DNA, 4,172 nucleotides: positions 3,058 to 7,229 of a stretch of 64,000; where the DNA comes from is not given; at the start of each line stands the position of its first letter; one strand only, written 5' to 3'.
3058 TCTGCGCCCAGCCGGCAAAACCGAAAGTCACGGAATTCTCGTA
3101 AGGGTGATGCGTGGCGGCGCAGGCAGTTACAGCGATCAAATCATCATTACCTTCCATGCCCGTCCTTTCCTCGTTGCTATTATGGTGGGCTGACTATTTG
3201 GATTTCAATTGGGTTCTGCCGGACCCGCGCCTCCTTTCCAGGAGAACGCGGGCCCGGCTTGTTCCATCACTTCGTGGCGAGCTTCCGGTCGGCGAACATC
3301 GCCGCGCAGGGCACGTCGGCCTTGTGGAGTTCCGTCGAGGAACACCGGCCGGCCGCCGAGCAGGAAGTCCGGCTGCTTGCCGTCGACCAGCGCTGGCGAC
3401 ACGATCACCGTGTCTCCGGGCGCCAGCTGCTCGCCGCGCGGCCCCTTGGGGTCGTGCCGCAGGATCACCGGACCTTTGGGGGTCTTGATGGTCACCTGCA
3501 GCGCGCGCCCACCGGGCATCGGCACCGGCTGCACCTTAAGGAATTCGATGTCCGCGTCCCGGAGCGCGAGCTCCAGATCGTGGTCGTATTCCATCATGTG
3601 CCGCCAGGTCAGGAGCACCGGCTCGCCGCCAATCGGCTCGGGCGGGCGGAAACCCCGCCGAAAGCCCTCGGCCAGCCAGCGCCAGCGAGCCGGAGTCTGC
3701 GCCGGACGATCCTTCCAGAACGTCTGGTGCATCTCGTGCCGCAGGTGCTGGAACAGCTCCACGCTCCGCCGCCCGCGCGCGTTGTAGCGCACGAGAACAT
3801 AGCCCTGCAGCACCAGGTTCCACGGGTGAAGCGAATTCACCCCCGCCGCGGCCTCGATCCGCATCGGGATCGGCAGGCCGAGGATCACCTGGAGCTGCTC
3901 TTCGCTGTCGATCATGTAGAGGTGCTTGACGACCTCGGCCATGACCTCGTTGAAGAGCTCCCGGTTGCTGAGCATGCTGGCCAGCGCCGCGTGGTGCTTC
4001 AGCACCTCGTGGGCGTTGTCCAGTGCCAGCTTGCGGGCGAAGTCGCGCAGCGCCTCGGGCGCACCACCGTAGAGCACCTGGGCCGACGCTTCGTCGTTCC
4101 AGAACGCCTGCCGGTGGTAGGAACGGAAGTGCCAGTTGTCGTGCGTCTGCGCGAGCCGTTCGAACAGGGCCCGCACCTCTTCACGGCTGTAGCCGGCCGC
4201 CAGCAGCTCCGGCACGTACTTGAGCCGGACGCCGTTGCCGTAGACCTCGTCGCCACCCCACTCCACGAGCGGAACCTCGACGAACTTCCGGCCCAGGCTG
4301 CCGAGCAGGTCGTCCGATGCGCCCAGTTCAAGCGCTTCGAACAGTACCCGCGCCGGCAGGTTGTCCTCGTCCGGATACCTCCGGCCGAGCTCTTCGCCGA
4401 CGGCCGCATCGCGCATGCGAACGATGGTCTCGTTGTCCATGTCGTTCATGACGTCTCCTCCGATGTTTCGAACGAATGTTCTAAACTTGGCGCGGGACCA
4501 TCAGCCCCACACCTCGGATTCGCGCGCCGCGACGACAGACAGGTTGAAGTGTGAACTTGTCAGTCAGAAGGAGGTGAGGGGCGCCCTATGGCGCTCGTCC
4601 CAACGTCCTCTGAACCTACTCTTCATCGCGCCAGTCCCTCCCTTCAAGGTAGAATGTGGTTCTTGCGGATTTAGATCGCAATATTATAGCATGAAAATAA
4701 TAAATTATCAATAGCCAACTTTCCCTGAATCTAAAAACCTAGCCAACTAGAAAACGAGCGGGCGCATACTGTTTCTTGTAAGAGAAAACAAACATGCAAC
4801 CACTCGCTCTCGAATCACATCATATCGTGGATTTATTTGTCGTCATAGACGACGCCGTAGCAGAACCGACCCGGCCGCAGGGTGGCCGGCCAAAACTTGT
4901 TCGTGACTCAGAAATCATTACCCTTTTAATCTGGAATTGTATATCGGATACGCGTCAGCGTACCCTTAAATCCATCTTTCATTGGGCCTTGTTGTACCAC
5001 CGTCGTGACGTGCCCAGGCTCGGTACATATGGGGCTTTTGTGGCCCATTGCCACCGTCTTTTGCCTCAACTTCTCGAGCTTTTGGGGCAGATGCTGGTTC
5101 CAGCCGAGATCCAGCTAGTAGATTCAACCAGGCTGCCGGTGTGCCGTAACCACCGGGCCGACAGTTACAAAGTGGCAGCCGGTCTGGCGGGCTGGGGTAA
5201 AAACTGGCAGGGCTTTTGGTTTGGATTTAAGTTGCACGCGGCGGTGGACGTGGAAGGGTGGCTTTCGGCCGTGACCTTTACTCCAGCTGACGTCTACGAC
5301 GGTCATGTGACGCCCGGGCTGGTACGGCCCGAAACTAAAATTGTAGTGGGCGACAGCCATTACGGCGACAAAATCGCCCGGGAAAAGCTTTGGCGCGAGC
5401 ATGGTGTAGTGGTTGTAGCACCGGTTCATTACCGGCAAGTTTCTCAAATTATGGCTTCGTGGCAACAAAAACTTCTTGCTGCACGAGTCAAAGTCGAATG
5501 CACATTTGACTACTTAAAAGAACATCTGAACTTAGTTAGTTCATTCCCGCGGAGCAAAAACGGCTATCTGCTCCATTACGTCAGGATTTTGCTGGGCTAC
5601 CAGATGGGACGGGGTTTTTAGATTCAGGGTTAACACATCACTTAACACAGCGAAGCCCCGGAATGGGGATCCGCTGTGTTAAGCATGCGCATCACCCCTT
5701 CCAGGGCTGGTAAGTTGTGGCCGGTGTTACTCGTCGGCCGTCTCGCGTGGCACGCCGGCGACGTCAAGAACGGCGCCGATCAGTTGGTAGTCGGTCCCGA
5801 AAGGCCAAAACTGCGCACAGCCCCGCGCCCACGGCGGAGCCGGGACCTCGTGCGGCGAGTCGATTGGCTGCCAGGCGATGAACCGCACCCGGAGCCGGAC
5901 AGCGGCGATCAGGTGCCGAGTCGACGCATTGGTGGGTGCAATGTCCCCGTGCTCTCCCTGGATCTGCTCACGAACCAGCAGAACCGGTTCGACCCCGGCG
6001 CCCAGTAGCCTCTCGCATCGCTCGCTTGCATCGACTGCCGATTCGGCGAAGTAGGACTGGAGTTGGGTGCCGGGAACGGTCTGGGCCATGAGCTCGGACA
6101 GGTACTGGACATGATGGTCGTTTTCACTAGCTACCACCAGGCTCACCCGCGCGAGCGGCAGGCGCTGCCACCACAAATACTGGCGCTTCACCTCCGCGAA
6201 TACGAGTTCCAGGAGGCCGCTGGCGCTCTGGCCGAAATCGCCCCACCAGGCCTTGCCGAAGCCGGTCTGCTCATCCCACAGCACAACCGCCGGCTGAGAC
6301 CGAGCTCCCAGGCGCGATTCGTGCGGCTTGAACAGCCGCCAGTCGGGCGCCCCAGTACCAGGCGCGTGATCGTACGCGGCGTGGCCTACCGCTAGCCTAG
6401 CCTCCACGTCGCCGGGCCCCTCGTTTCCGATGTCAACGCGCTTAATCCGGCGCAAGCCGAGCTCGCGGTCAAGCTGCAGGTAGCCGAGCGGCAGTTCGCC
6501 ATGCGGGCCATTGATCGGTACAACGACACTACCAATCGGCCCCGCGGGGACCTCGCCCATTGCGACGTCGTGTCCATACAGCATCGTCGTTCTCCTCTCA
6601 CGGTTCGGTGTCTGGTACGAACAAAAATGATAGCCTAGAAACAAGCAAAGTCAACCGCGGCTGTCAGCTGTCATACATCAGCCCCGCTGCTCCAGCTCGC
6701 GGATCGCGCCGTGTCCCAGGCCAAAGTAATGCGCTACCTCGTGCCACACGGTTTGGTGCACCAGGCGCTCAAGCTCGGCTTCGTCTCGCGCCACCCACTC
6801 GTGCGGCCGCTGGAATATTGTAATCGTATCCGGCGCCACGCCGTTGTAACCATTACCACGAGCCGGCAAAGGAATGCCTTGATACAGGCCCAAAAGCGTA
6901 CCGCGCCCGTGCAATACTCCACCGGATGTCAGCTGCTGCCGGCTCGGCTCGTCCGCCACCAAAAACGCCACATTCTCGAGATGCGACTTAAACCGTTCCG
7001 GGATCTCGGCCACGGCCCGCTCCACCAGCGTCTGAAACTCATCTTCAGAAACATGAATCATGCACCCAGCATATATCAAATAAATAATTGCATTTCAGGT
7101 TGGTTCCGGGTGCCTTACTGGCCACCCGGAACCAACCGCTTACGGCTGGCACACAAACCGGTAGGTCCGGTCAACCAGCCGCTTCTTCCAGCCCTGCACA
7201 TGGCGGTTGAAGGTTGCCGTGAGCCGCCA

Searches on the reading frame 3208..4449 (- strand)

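Call 8: search_protein_families(library=pfam, max_evalue=1, proteins=[window:3208-4449:-])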
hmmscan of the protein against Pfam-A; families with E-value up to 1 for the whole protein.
window:3208-4449:- (414 aa): 1 family
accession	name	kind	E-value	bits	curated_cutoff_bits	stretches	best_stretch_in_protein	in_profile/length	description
PF22860.2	DUF7017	-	0.075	13.5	27.5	0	112-179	31-100/141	Domain of unknown function (DUF7017)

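Call 10: search_protein_families(library=ncbifam, max_evalue=1, proteins=[window:3208-4449:-])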
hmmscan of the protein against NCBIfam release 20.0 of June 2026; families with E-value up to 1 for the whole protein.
window:3208-4449:- (414 aa): 1 family
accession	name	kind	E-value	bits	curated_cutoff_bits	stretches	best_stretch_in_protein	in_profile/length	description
NF003814.0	PRK05406.1-3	subfamily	0.11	11.8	226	0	118-176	82-136/256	5-oxoprolinase subunit PxpA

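Call 11: search_protein_families(library=padloc, max_evalue=1, proteins=[window:3208-4449:-])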
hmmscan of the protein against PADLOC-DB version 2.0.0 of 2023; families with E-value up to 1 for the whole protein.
window:3208-4449:- (414 aa): 0 families

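Call 12: search_protein_families(library=phrogs, max_evalue=1, proteins=[window:3208-4449:-])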
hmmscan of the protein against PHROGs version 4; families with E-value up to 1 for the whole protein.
window:3208-4449:- (414 aa): 2 families
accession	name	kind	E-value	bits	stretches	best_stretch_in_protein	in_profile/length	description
phrog_13104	-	unknown function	0.085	14.3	0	231-264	13-49/90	-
phrog_31367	-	unknown function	0.31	11.8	1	138-190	123-175/188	-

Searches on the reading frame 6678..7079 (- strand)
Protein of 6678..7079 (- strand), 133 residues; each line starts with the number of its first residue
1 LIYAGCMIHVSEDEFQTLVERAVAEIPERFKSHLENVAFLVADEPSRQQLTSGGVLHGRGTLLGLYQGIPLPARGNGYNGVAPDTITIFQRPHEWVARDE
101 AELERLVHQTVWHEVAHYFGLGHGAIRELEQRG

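Call 8: search_protein_families(library=pfam, max_evalue=1, proteins=[window:6681-7079:-])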
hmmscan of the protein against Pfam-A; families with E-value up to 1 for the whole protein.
window:6681-7079:- (133 aa): 6 families
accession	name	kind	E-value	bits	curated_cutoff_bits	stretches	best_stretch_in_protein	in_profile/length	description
PF06262.17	Zincin_1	-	1e-23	83.6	22.4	1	34-129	1-95/97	Zincin-like metallopeptidase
PF00413.30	Peptidase_M10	-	0.0087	16.4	24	1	86-125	87-126/159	Matrixin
PF22233.2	PhyR_sigma-like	-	0.01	16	27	1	6-26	27-47/50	Response regulator PhyR, sigma-like domain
PF13582.12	Reprolysin_3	-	0.068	14.1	22.4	1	104-123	103-122/123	Metallo-peptidase family M12B Reprolysin-like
PF07998.17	Peptidase_M54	-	0.07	13.5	24.4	1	103-123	142-161/194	Peptidase family M54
PF10462.15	Peptidase_M66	-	0.22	10.9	20.6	1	103-123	188-208/306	Peptidase M66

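Call 29: list_cluster_members(proteins=[P0001, P0002, P0003, P0004, P0005, window:6678-7079:-, window:10389-10925:+, window:5727-6644:-])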
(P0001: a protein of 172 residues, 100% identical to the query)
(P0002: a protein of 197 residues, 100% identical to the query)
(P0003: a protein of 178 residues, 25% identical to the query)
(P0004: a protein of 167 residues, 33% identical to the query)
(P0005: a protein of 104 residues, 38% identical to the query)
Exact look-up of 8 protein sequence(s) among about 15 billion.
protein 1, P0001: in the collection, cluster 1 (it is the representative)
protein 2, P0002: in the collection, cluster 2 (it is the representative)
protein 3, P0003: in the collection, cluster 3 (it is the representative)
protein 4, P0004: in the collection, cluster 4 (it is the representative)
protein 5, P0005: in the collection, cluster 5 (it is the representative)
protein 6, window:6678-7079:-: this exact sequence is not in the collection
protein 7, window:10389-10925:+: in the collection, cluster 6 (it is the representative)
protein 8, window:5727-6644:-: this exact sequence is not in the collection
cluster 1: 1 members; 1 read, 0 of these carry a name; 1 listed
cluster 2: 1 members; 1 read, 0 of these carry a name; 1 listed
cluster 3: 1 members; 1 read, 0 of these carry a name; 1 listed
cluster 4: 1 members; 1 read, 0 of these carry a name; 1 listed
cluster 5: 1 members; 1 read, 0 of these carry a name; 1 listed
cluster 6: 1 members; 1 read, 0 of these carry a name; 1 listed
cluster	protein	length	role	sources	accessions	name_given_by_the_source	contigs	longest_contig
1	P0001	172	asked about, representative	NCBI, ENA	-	-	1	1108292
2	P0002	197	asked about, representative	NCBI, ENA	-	-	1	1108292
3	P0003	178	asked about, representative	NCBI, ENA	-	-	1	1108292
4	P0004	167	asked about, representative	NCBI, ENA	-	-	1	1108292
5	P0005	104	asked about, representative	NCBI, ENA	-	-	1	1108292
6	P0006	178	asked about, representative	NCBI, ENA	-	-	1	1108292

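Call 68: find_related_loci(query=A8, collection=metagenome_contigs, flank=6000)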
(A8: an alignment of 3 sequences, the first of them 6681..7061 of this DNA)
Query A8 (127 aa) in metagenome_contigs; peptide patterns used: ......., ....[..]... (x = any residue, [..] = any of these).
243 stretches matched a pattern; 17 encode a relative of the query (tblastn E <= 1e-3); 17 distinct loci.
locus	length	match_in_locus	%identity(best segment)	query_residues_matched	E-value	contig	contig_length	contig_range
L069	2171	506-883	87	1-126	8e-76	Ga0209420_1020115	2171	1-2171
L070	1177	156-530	72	1-125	3e-63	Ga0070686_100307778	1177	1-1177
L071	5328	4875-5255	71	1-127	1e-59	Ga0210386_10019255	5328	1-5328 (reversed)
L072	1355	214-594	69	1-127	6e-62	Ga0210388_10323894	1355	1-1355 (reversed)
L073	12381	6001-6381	69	1-127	1e-56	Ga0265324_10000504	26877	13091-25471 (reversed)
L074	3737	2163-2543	69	1-127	1e-56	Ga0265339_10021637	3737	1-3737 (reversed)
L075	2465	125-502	67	1-126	1e-55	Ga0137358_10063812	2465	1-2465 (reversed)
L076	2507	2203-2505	81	1-101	2e-54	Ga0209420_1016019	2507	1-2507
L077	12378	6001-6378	63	1-125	1e-47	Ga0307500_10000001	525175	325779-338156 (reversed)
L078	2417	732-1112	67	1-127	4e-47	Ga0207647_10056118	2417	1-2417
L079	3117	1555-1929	66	1-125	8e-44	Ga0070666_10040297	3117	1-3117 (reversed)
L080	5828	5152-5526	66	1-125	8e-44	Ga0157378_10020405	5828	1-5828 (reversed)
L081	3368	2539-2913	65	1-125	2e-43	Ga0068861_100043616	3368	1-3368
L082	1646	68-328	63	39-125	3e-34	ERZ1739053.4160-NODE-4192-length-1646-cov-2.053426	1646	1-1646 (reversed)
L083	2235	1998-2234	65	1-78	1e-30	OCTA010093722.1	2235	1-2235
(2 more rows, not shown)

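Call 103: search_protein_families(library=pfam, max_evalue=0.001, proteins=[L073:4310-4762:-])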
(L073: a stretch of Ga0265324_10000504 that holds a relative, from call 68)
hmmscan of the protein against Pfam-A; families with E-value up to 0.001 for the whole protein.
L073:4310-4762:- (151 aa): 0 families
